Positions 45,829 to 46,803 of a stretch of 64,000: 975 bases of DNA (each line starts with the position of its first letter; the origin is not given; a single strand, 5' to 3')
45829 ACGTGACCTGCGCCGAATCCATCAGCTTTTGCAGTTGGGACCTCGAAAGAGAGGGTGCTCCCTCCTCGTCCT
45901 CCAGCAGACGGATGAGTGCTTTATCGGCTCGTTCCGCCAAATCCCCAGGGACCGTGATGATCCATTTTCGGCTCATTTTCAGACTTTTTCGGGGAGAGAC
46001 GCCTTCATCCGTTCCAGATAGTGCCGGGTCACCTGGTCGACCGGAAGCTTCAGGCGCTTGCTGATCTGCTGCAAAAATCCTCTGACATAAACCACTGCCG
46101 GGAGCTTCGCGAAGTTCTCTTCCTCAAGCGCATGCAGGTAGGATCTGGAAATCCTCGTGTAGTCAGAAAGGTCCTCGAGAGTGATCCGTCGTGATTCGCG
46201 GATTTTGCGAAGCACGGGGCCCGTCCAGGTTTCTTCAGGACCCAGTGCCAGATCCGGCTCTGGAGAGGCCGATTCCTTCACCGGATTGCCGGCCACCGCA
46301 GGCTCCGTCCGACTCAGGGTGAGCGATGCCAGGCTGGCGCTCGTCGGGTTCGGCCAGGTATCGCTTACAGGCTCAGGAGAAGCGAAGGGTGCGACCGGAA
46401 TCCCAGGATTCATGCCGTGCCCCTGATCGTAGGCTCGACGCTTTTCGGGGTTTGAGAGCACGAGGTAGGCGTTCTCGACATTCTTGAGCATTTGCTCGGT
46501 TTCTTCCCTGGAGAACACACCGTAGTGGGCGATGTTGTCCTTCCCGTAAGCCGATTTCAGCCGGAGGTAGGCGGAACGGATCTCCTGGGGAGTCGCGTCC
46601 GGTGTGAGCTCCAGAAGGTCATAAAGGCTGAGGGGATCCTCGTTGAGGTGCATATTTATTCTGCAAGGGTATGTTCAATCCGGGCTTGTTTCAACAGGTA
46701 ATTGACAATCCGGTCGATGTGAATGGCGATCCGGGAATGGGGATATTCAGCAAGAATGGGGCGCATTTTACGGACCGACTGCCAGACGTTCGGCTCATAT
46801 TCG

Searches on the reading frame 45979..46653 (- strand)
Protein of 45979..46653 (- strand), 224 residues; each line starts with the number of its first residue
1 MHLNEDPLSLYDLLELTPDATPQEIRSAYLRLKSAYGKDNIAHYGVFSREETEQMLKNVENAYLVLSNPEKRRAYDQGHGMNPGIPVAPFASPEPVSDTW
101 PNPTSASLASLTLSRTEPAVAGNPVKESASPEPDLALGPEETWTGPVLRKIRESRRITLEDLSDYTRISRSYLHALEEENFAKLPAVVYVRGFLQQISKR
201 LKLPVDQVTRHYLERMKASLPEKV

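Call 28: search_protein_families(library=pfam, proteins=[window:45979-46653:-], max_evalue=0.0001)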
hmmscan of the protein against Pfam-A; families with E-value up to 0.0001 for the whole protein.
window:45979-46653:- (224 aa): 3 families
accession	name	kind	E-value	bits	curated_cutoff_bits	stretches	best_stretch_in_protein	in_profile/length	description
PF13413.12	HTH_25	-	2.2e-19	69.5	24.6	1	148-207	2-61/62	Helix-turn-helix domain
PF00226.36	DnaJ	-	9.1e-11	42.1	27.8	1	10-76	2-63/63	DnaJ domain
PF12844.13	HTH_19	-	3e-08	33.9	30.2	1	148-204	4-54/64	Helix-turn-helix domain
